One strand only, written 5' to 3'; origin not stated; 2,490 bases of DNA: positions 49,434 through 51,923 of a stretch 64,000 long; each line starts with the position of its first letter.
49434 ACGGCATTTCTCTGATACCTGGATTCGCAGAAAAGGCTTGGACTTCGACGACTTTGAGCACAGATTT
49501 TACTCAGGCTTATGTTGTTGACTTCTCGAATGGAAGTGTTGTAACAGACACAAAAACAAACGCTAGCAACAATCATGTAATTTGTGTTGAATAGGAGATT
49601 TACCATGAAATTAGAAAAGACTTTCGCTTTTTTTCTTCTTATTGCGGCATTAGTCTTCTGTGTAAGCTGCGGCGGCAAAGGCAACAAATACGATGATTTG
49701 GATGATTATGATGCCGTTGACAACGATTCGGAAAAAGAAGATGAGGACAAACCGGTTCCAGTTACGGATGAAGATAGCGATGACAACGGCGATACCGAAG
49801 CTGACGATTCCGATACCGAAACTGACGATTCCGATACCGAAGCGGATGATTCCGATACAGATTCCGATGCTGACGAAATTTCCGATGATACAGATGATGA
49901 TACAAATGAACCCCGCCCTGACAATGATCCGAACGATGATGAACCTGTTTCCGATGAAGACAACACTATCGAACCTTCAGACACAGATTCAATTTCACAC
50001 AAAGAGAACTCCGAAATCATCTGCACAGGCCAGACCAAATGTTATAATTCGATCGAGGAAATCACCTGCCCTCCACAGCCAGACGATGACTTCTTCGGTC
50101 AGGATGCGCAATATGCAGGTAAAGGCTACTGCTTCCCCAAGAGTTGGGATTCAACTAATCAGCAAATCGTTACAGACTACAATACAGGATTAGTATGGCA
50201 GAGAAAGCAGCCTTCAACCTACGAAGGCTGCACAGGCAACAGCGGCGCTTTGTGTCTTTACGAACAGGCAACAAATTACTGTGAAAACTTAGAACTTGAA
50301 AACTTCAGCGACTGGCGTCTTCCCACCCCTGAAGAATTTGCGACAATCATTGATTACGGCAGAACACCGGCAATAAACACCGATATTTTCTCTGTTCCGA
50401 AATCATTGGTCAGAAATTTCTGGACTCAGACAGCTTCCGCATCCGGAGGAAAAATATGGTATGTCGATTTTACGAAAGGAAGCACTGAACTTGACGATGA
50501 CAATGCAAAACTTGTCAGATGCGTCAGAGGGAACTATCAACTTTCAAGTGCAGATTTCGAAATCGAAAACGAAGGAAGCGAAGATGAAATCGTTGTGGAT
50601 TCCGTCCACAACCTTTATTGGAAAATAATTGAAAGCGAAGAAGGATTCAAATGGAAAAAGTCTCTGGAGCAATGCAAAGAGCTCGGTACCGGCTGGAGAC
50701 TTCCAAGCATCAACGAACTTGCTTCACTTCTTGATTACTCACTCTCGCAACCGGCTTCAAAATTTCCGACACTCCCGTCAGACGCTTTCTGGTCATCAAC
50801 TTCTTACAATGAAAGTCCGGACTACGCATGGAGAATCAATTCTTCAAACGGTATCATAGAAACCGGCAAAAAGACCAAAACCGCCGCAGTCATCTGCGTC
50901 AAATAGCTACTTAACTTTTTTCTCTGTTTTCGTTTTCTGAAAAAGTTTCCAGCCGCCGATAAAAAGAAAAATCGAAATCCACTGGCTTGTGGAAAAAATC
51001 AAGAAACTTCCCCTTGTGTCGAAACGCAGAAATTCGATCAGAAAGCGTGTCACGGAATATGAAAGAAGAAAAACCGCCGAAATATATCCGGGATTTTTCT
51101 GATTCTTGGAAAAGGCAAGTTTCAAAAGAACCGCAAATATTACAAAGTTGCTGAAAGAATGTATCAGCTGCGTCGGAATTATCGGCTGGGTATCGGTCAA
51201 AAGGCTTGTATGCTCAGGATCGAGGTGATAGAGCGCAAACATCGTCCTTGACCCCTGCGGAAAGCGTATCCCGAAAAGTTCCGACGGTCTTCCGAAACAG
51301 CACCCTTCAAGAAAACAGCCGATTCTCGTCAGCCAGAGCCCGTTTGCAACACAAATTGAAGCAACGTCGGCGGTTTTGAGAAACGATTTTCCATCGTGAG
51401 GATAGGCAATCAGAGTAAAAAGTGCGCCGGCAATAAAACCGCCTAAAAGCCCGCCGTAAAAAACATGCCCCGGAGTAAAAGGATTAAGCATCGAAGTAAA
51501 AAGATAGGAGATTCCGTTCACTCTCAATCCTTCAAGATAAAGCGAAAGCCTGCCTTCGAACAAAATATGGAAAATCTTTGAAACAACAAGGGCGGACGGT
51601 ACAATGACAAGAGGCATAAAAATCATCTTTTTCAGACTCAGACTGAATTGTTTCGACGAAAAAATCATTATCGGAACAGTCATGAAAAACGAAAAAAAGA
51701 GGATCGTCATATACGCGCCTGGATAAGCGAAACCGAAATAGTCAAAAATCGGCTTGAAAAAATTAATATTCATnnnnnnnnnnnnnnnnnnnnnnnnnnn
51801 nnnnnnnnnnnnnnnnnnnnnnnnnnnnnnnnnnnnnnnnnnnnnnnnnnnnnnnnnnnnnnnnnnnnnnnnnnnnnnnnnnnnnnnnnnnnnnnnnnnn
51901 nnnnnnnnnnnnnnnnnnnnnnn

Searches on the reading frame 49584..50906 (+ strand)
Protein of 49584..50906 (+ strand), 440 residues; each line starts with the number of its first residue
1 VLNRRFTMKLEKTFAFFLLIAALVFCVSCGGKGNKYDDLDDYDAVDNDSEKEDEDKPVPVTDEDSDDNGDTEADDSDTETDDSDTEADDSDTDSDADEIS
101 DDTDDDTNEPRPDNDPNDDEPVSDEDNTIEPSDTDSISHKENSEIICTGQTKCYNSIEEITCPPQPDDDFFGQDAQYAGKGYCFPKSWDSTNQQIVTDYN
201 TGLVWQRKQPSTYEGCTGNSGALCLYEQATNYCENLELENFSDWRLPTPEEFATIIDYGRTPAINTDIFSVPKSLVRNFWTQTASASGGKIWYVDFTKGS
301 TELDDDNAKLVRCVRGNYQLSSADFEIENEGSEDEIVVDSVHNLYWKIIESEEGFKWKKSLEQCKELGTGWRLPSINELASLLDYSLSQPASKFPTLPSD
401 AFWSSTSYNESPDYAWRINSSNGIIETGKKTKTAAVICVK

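Call 26: search_protein_families(library=pfam, proteins=[window:49584-50906:+], max_evalue=0.001)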
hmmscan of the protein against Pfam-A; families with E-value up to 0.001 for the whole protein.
window:49584-50906:+ (440 aa): 1 family
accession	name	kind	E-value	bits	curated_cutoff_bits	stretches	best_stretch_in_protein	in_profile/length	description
PF07603.17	Lcl_C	-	3.2e-48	163.3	34.9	2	195-315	2-117/117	Lcl C-terminal domain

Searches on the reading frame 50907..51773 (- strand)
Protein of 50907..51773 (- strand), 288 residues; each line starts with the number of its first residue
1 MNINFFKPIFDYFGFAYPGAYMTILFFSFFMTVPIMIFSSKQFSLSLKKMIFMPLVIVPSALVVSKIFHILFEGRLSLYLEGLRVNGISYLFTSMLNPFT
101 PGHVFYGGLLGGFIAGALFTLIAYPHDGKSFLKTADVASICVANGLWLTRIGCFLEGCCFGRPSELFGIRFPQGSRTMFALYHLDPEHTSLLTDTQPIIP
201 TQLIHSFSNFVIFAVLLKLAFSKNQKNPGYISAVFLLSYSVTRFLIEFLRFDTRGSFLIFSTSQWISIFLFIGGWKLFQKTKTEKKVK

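Call 26: search_protein_families(library=pfam, proteins=[window:50907-51773:-], max_evalue=0.001)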
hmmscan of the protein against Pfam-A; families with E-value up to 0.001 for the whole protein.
window:50907-51773:- (288 aa): 1 family
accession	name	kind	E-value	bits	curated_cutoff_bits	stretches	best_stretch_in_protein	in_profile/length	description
PF01790.23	LGT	-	1.2e-34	120.1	24.9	1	21-275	14-235/240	Prolipoprotein diacylglyceryl transferase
